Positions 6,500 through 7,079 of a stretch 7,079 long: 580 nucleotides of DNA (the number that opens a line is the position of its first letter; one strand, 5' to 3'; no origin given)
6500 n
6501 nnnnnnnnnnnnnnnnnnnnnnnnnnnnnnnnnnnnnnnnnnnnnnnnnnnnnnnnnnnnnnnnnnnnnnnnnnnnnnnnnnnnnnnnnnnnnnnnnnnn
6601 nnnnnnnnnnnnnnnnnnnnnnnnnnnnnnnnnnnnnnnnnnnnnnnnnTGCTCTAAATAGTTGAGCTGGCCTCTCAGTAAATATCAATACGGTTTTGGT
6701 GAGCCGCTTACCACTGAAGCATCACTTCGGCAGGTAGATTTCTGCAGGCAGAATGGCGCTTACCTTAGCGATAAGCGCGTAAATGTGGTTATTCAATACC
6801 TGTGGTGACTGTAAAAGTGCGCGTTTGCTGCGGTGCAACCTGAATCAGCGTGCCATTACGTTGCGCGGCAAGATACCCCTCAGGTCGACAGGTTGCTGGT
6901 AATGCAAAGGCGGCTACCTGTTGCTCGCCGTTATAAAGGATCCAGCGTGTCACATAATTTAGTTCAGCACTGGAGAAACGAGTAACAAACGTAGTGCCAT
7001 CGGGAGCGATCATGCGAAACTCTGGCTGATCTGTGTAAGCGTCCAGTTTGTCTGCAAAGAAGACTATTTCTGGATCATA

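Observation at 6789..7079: C-terminal fragment of an unrecognised protein at the right edge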

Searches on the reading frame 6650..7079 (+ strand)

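Call 16: search_protein_families(proteins=[L001:9143-10153:-, L001:10168-11481:-, L001:11512-12429:-, L001:12735-13514:+], library=ncbifam, max_evalue=0.001)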
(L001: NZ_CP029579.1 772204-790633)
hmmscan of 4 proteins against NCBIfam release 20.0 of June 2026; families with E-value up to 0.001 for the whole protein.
L001:9143-10153:- (337 aa): 0 families

L001:10168-11481:- (438 aa): 5 families
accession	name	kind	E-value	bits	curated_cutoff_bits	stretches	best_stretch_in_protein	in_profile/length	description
TIGR00885.1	fucP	equivalog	6.6e-96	322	280.4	1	21-424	4-410/410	L-fucose:H+ symporter permease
NF007524.0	PRK10133.1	equivalog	2.5e-84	283.7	427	1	15-421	21-428/438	L-fucose:H+ symporter permease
TIGR01272.1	gluP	subfamily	8.3e-34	117.5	202.55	1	102-421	1-310/310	glucose/galactose MFS transporter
NF046060.1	NagP_SO3503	equivalog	5.1e-30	104.7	625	1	21-354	7-328/423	N-acetylglucosamine MFS transporter NagP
NF002982.0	PRK03699.1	equivalog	6.8e-07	28.7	221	1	205-415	166-370/395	MFS transporter TsgA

L001:11512-12429:- (306 aa): 30 families (the best 25 are shown)
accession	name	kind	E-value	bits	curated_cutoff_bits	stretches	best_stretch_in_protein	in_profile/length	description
TIGR02152.1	D_ribokin_bact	equivalog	2.5e-110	368.5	299.65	1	3-299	1-297/298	ribokinase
NF008353.0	PRK11142.1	equivalog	2.7e-74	250.4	341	1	3-303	5-304/307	ribokinase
TIGR04382.1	myo_inos_iolC_N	equivalog_domain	2e-28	99.6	300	1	1-302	2-309/309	5-dehydro-2-deoxygluconokinase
TIGR03168.1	1-PFK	subfamily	3.5e-27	95.1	216.4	1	11-293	10-292/305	hexose kinase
TIGR03828.1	pfkB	equivalog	7.7e-26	90.8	292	1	11-293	10-292/305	1-phosphofructokinase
NF053626.1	RibKinHalex1628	equivalog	5.5e-25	88.5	330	1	33-303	34-292/293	ATP-dependent ribose-1-phosphate kinase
NF041320.1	pfkB_Halo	equivalog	1e-22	80.9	400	1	166-290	164-284/302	1-phosphofructokinase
NF041134.1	R1P_kin_Thcocales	equivalog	1.7e-21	76.9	500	1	1-298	1-278/291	ADP-dependent ribose-1-phosphate kinase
NF040938.1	KDG_KDGal_kin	equivalog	6.2e-21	74.8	400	1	32-302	25-303/305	bifunctional 2-dehydro-3-deoxygluconokinase/2-dehydro-3-deoxygalactonokinase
NF006957.1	PRK09434.1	equivalog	2.2e-19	70.1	450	1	35-296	25-300/302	fructokinase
TIGR02198.1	rfaE_dom_I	equivalog_domain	1.9e-18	66.7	345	1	35-290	46-304/315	D-glycero-beta-D-manno-heptose-7-phosphate kinase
NF041332.1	KDG_KDGal_kin_Halo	equivalog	6.1e-17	62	440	1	203-287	212-296/320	bifunctional 2-dehydro-3-deoxygluconokinase/2-dehydro-3-deoxygalactonokinase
NF049991.1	TagKinase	equivalog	1.8e-16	59.8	420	1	46-303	50-316/321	tagatose kinase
NF008454.0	PRK11316.1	equivalog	1.6e-15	56.7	521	1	38-290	51-302/475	bifunctional D-glycero-beta-D-manno-heptose-7-phosphate kinase/D-glycero-beta-D-manno-heptose 1-phosphate adenylyltransferase HldE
NF007068.0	PRK09513.1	equivalog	1.5e-14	53.9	432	1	182-284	185-287/312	1-phosphofructokinase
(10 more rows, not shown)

L001:12735-13514:+ (260 aa): 10 families
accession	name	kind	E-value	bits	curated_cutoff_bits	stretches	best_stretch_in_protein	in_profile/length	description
NF007961.0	PRK10681.1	equivalog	4.8e-68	229.3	244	1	1-253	1-251/252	DNA-binding transcriptional repressor DeoR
NF041397.1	TranRegGlpR_Halo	equivalog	5.3e-23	81.9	300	1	6-253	4-250/253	HTH-type transcriptional regulator GlpR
NF007753.1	PRK10434.1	equivalog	5.7e-21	75.2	350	1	4-253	2-251/253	glucitol operon DNA-binding transcriptional repressor SrlR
NF040755.1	AgaR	equivalog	1.7e-16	60.1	260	1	6-253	5-254/256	transcriptional repressor AgaR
NF007316.0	PRK09802.1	equivalog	3.7e-14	52.6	351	1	4-253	14-265/269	DeoR family transcriptional regulator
NF040890.1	trans_reg_YgbI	equivalog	1.2e-12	47.9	400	1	7-251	5-248/253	DNA-binding transcriptional repressor YgbI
NF040887.2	trans_reg_YciT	exception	9.9e-12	45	450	1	10-248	6-239/246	DNA-binding transcriptional regulator YciT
NF007720.0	PRK10411.1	equivalog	4.4e-07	29.5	259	1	6-235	3-233/243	L-fucose operon activator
NF010034.0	PRK13509.1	equivalog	8.8e-07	28.5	244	1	6-252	4-248/251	HTH-type transcriptional regulator UlaR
NF008154.0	PRK10906.1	equivalog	6.8e-06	25.6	331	1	4-244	2-241/252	DeoR/GlpR family transcriptional regulator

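Call 35: search_solved_structures(query=A1, max_evalue=10, show_alignments=3)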
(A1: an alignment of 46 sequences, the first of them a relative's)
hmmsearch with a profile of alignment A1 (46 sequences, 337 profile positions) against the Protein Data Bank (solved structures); distinct sequences matched with E-value up to 10: 1.
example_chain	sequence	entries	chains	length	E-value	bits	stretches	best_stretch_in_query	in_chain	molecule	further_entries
3gbt_A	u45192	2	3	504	0.96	11.6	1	47-86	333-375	Gluconate kinase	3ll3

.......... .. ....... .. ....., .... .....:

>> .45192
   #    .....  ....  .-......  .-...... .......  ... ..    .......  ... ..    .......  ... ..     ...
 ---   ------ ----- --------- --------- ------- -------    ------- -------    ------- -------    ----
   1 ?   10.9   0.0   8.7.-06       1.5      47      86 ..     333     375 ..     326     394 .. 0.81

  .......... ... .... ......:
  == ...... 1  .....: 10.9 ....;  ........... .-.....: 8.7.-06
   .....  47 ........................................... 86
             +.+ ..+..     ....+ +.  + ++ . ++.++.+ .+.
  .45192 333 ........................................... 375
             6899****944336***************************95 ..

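Call 46: search_protein_representatives(protein=L001:9143-10153:-)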
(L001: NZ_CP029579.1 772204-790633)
Query: 337 residues. Proteins with E-value up to 0.001 (for the whole library): 479; up to 1e-10: 305; up to 1e-30: 109. The best 150 are listed.
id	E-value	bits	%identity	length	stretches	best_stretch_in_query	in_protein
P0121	4.2e-109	381.2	53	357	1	4-336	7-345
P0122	6.7e-104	364.1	49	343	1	5-337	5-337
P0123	3.9e-93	328.7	82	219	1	141-313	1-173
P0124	1.2e-87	310.6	44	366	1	6-334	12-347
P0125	2.9e-84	299.6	49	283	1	57-336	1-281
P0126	7.5e-79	281.8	54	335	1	1-244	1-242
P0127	9.6e-75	268.3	51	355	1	4-253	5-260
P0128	5.3e-72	259.3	52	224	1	114-336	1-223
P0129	1.2e-71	258.1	56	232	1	4-207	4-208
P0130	3.7e-71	256.5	54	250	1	2-205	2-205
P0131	2.9e-67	243.7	39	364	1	4-335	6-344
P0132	9.6e-67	242.0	56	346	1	2-200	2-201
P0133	2.5e-60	220.9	74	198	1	149-281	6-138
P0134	2.5e-60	220.9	52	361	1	3-222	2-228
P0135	1.7e-57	211.6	49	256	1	3-191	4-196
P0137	2.7e-56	207.6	34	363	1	1-328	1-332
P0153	9.5e-48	179.5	30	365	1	7-335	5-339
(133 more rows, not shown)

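Call 48: predict_structure(alignment_id=A1)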
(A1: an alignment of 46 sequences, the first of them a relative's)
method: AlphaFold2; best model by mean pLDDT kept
length: 337 residues; sequences in the alignment: 46
mean_pLDDT: 84.5   pTM: 0.86
mean pLDDT of the five models: 84.5, 83.4, 83.0, 82.6, 82.3
residues with pLDDT >= 90: 162; 70-90: 119; 50-70: 52; < 50: 4
segments of 3 or more residues with pLDDT < 50: 98-100
pLDDT, mean of each block of 10 residues (from residue 1): 92 96 97 95 97 87 91 82 70 55 53 68 95 89 74 95 91 80 77 94 78 81 91 90 87 92 94 92 86 78 64 78 91 92
secondary structure, 60 per line:
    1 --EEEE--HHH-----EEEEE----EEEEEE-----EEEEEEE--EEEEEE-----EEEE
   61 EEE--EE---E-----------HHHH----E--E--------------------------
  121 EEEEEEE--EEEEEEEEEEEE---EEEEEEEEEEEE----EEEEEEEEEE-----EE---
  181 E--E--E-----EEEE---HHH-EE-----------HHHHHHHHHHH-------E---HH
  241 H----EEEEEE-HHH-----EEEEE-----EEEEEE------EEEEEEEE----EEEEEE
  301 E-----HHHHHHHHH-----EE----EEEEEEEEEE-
elements in order: E3-6 E17-21 E26-31 E37-43 E46-51 E57-63 H83-86 E121-127 E130-141 E145-156 E161-170 E193-196 H217-227 E246-251 E261-265 E271-276 E283-290 E295-301 H307-315 E327-336
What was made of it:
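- On Galactose mutarotase / aldose 1-epimerase superfamily: AF2 model with pLDDT 84.5 (call 48).
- The AF2 model has pLDDT 84.5 and pTM 0.86 (call 48).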

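Call 50: search_solved_structures(query=A2, max_evalue=10, show_alignments=3)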
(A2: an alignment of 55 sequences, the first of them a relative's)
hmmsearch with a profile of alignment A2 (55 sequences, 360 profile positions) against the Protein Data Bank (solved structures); distinct sequences matched with E-value up to 10: 1.
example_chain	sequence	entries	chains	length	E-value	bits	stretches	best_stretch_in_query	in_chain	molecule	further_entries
3ty1_A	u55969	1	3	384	4.4e-18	68.7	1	37-358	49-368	Hypothetical aldose 1-epimerase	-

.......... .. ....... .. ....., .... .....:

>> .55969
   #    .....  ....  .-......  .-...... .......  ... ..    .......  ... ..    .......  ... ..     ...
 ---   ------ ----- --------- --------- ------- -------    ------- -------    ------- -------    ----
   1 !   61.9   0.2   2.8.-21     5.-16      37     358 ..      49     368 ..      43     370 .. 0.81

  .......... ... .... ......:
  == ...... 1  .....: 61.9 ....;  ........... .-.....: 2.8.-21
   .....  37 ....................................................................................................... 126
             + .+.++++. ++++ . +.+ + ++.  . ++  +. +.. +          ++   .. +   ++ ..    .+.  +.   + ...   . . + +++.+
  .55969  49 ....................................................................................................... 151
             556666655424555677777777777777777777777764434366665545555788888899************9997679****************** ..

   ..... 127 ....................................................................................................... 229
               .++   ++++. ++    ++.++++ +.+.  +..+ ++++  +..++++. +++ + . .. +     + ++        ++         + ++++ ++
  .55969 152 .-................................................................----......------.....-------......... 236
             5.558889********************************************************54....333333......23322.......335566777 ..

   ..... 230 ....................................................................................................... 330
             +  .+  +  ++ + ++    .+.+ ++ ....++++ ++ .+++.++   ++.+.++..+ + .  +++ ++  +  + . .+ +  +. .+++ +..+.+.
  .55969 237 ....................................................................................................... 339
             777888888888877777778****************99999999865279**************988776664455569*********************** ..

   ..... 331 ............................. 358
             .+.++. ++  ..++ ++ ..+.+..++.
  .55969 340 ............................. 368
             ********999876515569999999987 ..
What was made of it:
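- A family profile hits 3TY1 at 4.4e-18 (call 50).
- Tried and rejected: Only the more diverse profile A2 reached 3TY1 (call 50).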

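Call 51: fold_search(model_id=the predicted structure, library=pdb)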
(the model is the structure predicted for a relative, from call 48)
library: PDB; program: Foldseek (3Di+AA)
matches with E <= 10: 800; with E <= 0.001: 38
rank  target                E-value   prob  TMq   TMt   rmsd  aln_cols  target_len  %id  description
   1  3ty1_A                3.8e-15  1.00  0.79  0.70   3.9       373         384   14  Crystal structure of a putative aldose 1-epimerase (KPN_04629) from Klebsiella pneumoniae subsp. pneumoniae MGH 78578  (released 2011-12-28)
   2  3mwx_A                5.0e-09  1.00  0.59  0.62   6.5       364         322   11  Crystal structure of a putative galactose mutarotase (BSU18360) from BACILLUS SUBTILIS at 1.45 A resolution (released 2010-07-07)
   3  3nre_A                6.9e-09  1.00  0.55  0.63   7.1       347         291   15  Crystal structure of a Putative aldose 1-epimerase (b2544) from ESCHERICHIA COLI K12 at 1.59 A resolution (released 2010-09-15)
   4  1z45                  7.2e-09  1.00  0.59  0.32   7.4       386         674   11  Crystal structure of the gal10 fusion protein galactose mutarotase/UDP-galactose 4-epimerase from Saccharomyces cerevisi (released 2005-04-05)
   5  4bze_B                8.5e-09  1.00  0.60  0.62   6.4       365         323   11  Crystal structure of galactose mutarotase GalM from Bacillus subtilis (released 2014-08-13)
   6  3os7_A                2.0e-08  1.00  0.63  0.62   6.4       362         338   15  Crystal structure of a galactose mutarotase-like protein (CA_C0697) from CLOSTRIDIUM ACETOBUTYLICUM at 1.80 A resoluti (released 2010-10-13)
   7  1nsz_A                1.0e-07  1.00  0.50  0.50  10.4       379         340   13  Crystal structure of galactose mutarotase from Lactococcus lactis mutant H170N complexed with glucose (released 2003-02-11)
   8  1yga_A                1.2e-07  1.00  0.50  0.50   9.1       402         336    9  CRYSTAL STRUCTURE OF Saccharomyces cerevisiae YN9A PROTEIN, NEW YORK STRUCTURAL GENOMICS CONSORTIUM (released 2005-01-18)
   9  1nsx_A                1.3e-07  1.00  0.48  0.48  11.2       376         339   11  Crystal structure of galactose mutarotase from Lactococcus lactis mutant H170N complexed with galactose (released 2003-02-11)
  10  5cd6_A                2.9e-07  1.00  0.53  0.33  11.2       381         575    8  Crystal structure of a TPR-domain containing protein (BDI_1685) from Parabacteroides distasonis ATCC 8503 at 2.26 A re (released 2015-07-29)
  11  1ns0_A                3.0e-07  1.00  0.51  0.51  10.0       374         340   12  Crystal structure of galactose mutarotase from Lactococcus lactis mutant E304Q complexed with galactose (released 2003-02-11)
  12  3q1n                  3.6e-07  1.00  0.57  0.64   5.5       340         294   10  Crystal structure of a galactose mutarotase-like protein (LSEI_2598) from Lactobacillus casei ATCC 334 at 1.61 A resolut (released 2011-01-19)
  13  1snz_A                3.8e-07  1.00  0.55  0.54   7.1       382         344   11  Crystal structure of apo human galactose mutarotase (released 2004-03-30)
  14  1snz_B                4.2e-07  1.00  0.53  0.52   7.9       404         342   11  Crystal structure of apo human galactose mutarotase (released 2004-03-30)
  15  3dcd_A                4.7e-07  1.00  0.56  0.62   5.9       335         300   11  X-ray structure of the galactose mutarotase related enzyme Q5FKD7 from Lactobacillus acidophilus at the resolution 1.9 (released 2008-07-29)
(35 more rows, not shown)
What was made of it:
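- On Galactose mutarotase / aldose 1-epimerase superfamily: Foldseek hits to 3TY1, 3MWX, 3NRE, 1Z45, 4BZE and 1NSZ, all at probability 1.00 (call 51).
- Closest known: Galactose mutarotase GalM. Same: Same beta-sandwich fold (Foldseek E 5e-9 to 1e-7, call 51).
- It is followed by GalM-type mutarotases at 5e-9 to 1e-7 (call 51).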

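Call 60: find_encoding_contigs(protein=P0121, flank=6000, max_places=2)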
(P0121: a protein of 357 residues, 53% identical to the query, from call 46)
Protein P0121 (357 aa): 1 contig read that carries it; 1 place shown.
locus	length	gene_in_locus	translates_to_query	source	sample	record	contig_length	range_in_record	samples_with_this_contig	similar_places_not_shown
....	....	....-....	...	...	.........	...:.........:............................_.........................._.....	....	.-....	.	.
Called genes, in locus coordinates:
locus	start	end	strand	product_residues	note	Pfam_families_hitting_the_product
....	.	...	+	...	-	?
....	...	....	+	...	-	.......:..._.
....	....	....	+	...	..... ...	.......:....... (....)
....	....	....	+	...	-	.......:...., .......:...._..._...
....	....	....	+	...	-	-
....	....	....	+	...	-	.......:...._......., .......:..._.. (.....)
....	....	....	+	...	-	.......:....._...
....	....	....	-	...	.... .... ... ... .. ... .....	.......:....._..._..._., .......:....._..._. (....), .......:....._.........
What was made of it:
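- A skin-metagenome contig has MFS-DUF4432-PfkB (call 60).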

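Call 61: find_encoding_contigs(protein=P0137, flank=6000, max_places=2)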
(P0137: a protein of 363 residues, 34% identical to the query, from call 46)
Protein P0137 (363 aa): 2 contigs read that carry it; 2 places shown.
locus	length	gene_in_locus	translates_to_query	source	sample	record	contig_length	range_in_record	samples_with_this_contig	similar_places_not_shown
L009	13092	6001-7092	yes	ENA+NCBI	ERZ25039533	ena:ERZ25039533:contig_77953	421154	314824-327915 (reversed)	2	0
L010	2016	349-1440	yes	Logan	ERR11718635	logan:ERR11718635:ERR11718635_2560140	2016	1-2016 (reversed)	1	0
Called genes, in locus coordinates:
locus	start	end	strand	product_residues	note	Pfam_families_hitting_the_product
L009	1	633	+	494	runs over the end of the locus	PF00933:Glyco_hydro_3 (weak)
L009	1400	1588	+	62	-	-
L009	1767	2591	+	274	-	PF00561:Abhydrolase_1, PF12146:Hydrolase_4, PF12697:Abhydrolase_6, PF00326:Peptidase_S9 (faint)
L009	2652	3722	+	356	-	PF13384:HTH_23, PF13518:HTH_28 (faint), PF13551:HTH_29 (weak), PF13565:HTH_32, PF13358:DDE_3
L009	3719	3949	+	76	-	-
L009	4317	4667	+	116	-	-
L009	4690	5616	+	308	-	PF00872:Transposase_mut, PF10551:MULE (weak)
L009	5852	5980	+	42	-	-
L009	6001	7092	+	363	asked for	PF14486:DUF4432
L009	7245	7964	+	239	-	PF00106:adh_short (weak), PF13561:adh_short_C2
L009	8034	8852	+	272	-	PF13714:PEP_mutase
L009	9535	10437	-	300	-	PF00665:rve (weak)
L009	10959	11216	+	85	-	PF13683:rve_3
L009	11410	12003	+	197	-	PF03848:TehB, PF13847:Methyltransf_31, PF08241:Methyltransf_11, PF08242:Methyltransf_12 (weak), PF13649:Methyltransf_25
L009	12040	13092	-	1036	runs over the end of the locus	PF00873:ACR_tran, PF03176:MMPL (weak)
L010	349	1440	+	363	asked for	PF14486:DUF4432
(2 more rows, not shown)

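Call 62: find_encoding_contigs(protein=P0153, flank=6000, max_places=2)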
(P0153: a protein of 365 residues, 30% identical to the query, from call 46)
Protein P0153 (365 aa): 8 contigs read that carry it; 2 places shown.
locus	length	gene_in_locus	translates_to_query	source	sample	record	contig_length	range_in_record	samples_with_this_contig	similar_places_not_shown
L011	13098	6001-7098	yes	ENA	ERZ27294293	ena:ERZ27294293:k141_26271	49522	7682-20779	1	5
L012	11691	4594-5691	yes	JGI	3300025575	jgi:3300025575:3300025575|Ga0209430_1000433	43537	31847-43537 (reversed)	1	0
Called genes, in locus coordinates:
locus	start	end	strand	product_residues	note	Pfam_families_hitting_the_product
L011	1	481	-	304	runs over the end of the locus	PF02311:AraC_binding, PF07883:Cupin_2 (weak), PF12833:HTH_18, PF00165:HTH_AraC (weak)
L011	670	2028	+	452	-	PF13701:DDE_Tnp_1_4, PF01609:DDE_Tnp_1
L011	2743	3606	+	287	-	PF01261:AP_endonuc_2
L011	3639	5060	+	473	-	PF02952:Fucose_iso_C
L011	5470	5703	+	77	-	-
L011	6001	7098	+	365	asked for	PF14486:DUF4432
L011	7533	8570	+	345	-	PF00356:LacI, PF00532:Peripla_BP_1, PF13407:Peripla_BP_4, PF13377:Peripla_BP_3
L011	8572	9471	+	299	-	PF00294:PfkB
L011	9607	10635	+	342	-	PF08240:ADH_N, PF16912:Glu_dehyd_C, PF00107:ADH_zinc_N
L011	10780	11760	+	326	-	PF02653:BPD_transp_2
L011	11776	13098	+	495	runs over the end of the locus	PF13175:AAA_15 (weak), PF00005:ABC_tran, PF02463:SMC_N (faint), PF13304:AAA_21 (faint), PF00005:ABC_tran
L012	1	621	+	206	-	?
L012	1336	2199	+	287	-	PF01261:AP_endonuc_2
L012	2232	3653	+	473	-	PF02952:Fucose_iso_C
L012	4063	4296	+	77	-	-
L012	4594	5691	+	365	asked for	PF14486:DUF4432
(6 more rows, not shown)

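Call 68: list_cluster_members(proteins=[L001:9143-10153:-, P0006])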
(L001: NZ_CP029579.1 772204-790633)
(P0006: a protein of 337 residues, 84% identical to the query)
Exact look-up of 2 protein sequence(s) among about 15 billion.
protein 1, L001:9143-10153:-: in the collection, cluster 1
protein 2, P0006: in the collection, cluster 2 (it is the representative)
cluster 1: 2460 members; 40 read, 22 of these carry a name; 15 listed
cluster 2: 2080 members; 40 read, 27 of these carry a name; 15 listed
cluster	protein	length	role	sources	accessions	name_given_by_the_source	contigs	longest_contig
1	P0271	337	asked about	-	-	aldose 1-epimerase family protein [Escherichia coli] | hypothetical protein | Aldose 1-epimerase family protein n=9 Tax=Escherichia coli TaxID=562 ...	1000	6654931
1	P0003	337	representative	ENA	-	-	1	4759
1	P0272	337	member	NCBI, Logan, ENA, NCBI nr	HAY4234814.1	TPA: DUF4432 domain-containing protein [Escherichia coli] | DUF4432 domain-containing protein [Escherichia coli]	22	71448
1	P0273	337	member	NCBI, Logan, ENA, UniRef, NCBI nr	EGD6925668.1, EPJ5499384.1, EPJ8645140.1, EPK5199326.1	DUF4432 domain-containing protein [Escherichia coli] | aldose 1-epimerase family protein n=1 Tax=Escherichia coli TaxID=562 RepID=UPI0019A64A28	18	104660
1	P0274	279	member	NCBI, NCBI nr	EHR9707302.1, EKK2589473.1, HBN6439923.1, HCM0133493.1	aldose 1-epimerase family protein, partial [Escherichia coli] | aldose 1-epimerase family protein [Escherichia coli]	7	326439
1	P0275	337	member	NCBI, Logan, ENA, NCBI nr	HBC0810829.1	TPA: aldose 1-epimerase family protein [Escherichia coli] | aldose 1-epimerase family protein [Escherichia coli]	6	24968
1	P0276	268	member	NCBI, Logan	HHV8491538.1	TPA: aldose 1-epimerase family protein, partial [Escherichia coli]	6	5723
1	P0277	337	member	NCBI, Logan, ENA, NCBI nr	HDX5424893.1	TPA: aldose 1-epimerase family protein [Escherichia coli] | aldose 1-epimerase family protein [Escherichia coli]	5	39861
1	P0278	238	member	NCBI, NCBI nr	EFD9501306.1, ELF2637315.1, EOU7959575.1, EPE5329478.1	DUF4432 domain-containing protein, partial [Escherichia coli] | DUF4432 domain-containing protein [Escherichia coli]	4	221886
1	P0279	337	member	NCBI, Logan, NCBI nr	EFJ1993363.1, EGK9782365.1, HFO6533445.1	DUF4432 domain-containing protein [Escherichia coli]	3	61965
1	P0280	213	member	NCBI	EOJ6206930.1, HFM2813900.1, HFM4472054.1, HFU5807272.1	DUF4432 domain-containing protein, partial [Escherichia coli]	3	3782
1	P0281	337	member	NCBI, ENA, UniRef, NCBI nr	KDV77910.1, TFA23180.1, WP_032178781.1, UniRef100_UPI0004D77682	aldose 1-epimerase family protein [Escherichia coli] | aldose 1-epimerase family protein n=1 Tax=Escherichia coli TaxID=562 RepID=UPI0004D77682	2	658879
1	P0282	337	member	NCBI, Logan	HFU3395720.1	TPA: aldose 1-epimerase family protein [Escherichia coli]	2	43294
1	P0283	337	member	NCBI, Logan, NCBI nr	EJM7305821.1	aldose 1-epimerase family protein [Escherichia coli]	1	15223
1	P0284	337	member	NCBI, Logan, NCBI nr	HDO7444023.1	TPA: aldose 1-epimerase family protein [Escherichia coli] | aldose 1-epimerase family protein [Escherichia coli]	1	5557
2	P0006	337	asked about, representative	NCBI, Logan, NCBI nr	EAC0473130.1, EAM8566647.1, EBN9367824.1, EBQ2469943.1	aldose 1-epimerase family protein [Salmonella enterica] | DUF4432 family protein [Salmonella enterica subsp. enterica serovar Tornow]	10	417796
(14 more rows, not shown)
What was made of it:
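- The exact protein is seen on at least 1000 contigs (call 68).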
